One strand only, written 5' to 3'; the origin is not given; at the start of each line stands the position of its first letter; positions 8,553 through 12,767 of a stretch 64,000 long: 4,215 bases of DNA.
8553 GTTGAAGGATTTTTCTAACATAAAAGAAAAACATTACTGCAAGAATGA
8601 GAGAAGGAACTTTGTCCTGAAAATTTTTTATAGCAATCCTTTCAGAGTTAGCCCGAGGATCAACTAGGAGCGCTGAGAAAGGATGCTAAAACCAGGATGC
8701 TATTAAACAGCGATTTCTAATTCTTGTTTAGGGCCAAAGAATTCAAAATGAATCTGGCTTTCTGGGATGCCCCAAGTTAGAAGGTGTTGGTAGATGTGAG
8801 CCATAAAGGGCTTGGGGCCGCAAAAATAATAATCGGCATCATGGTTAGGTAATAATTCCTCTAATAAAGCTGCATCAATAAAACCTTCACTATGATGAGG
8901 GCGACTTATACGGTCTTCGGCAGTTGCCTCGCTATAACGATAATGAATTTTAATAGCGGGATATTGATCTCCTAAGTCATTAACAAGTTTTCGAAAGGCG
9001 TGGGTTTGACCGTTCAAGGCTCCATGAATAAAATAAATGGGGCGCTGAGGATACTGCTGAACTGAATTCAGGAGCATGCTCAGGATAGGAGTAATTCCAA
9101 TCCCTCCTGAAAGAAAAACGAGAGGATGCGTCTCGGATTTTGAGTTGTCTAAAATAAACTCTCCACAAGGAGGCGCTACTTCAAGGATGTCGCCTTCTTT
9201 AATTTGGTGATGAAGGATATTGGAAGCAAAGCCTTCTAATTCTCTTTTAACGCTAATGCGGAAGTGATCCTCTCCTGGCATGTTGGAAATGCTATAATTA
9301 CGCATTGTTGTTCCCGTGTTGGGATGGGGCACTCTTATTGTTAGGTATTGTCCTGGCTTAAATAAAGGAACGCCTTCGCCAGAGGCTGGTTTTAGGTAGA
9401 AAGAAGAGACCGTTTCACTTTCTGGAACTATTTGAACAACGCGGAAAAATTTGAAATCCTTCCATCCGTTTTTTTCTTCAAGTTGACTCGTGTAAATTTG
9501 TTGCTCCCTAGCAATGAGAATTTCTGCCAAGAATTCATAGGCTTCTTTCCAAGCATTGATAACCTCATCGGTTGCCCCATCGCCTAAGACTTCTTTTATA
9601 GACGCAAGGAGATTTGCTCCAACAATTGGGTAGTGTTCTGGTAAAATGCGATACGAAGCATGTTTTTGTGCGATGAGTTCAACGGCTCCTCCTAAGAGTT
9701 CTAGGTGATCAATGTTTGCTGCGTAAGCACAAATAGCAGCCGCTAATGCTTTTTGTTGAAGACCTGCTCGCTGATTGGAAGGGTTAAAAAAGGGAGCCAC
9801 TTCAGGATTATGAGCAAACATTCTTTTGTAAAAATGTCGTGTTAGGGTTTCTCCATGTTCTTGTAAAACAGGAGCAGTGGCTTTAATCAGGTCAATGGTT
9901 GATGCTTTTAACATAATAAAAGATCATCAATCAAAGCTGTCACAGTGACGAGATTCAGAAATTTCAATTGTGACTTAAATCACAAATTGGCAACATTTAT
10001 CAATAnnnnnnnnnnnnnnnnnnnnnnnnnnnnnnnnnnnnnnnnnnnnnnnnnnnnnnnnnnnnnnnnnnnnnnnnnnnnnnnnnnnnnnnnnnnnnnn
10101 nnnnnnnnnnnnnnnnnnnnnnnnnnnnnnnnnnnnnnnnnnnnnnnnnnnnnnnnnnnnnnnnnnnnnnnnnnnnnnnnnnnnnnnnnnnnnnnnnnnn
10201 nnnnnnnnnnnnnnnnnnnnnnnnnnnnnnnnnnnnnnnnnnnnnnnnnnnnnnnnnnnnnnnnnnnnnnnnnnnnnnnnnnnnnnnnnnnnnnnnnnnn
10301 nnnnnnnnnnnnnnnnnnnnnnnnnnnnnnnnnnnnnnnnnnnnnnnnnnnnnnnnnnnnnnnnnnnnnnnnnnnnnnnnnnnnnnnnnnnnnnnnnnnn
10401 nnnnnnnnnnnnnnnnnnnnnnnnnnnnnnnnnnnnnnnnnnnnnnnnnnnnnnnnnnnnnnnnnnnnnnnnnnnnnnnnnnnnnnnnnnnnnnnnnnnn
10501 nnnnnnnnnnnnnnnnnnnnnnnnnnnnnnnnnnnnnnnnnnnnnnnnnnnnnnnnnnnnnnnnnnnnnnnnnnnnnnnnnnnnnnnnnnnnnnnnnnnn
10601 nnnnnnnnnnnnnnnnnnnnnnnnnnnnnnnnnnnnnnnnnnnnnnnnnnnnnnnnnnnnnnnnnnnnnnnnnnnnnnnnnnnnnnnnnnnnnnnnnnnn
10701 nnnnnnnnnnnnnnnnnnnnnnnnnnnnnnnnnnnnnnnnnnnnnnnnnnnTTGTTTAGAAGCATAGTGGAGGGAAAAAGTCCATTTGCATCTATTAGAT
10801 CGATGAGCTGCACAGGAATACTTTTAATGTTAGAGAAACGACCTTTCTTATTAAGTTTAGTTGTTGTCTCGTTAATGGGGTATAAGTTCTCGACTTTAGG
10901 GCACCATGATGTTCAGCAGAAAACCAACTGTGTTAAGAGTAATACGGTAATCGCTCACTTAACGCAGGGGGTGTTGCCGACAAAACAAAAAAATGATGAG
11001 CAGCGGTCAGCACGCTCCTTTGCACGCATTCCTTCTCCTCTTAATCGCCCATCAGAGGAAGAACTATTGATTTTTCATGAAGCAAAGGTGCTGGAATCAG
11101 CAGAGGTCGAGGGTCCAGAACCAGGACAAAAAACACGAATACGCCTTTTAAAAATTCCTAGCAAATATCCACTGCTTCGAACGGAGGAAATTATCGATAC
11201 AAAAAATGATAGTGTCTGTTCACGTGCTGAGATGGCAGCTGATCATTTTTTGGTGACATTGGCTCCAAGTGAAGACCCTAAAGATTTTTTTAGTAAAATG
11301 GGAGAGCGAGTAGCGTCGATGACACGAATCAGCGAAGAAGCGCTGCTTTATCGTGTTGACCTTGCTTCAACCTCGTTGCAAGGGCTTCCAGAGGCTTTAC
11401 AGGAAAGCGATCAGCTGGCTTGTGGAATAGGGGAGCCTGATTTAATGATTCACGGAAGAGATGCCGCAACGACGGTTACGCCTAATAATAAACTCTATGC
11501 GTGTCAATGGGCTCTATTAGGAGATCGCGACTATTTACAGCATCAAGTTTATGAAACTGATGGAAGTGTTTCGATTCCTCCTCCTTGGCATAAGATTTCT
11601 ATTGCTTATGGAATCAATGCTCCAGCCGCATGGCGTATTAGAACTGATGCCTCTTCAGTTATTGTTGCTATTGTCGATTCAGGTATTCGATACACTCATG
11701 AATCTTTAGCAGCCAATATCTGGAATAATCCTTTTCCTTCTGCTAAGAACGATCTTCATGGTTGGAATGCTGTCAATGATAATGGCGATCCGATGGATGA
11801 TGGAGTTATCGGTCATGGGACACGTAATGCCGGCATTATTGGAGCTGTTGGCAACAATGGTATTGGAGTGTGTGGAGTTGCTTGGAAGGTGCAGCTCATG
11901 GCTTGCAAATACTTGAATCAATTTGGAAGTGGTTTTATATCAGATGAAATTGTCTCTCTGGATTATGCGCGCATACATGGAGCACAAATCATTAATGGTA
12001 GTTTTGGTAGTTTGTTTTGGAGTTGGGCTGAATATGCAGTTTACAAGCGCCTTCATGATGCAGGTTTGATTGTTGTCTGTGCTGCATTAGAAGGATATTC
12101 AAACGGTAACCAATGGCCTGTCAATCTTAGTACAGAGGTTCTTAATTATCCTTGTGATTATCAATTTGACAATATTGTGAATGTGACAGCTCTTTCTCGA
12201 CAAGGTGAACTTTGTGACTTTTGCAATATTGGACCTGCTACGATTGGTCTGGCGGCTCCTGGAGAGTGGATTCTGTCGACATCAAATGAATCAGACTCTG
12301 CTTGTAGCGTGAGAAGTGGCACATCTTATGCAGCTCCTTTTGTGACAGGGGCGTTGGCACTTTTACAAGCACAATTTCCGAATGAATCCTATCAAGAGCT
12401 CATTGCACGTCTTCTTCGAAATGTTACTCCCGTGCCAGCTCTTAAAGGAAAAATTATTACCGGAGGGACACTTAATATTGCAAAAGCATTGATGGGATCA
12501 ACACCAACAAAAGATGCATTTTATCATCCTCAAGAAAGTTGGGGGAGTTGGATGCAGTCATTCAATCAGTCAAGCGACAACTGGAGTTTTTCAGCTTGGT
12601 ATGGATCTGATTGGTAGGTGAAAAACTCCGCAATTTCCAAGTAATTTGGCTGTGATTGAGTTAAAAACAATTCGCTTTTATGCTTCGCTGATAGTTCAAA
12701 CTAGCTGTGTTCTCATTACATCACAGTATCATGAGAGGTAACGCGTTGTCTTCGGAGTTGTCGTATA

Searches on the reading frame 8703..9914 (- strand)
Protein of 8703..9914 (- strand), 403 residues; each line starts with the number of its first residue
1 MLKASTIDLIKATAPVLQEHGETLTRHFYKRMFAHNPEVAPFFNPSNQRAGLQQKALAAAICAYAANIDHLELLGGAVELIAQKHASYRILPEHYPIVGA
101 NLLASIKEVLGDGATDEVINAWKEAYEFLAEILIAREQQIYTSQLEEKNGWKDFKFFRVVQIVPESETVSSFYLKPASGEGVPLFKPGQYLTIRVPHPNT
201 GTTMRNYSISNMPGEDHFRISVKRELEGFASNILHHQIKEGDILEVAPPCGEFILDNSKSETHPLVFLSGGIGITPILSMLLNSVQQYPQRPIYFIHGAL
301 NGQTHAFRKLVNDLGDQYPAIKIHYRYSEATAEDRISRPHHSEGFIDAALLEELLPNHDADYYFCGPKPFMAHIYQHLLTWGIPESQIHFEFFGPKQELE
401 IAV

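Call 31: search_protein_families(library=pfam, proteins=[window:8703-9914:-], max_evalue=0.00001)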
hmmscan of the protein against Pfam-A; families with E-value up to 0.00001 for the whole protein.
window:8703-9914:- (403 aa): 3 families
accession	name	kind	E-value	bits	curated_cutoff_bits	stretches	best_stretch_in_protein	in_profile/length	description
PF00175.26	NAD_binding_1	-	8.4e-18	65.5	22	1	267-374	1-107/109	Oxidoreductase NAD-binding domain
PF00042.28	Globin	-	4.4e-13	50.2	22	1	27-130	2-114/117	Globin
PF00970.30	FAD_binding_6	-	1.5e-08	35.3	21.1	1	160-253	5-97/99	Oxidoreductase FAD-binding domain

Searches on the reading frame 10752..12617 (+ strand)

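Call 31: search_protein_families(library=pfam, proteins=[window:10752-12617:+], max_evalue=0.00001)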
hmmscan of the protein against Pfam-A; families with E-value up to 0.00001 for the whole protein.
window:10752-12617:+ (621 aa): 1 family
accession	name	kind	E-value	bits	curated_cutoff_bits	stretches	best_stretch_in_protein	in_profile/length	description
PF00082.27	Peptidase_S8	-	5.3e-37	128.1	21.8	1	302-558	3-273/288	Subtilase family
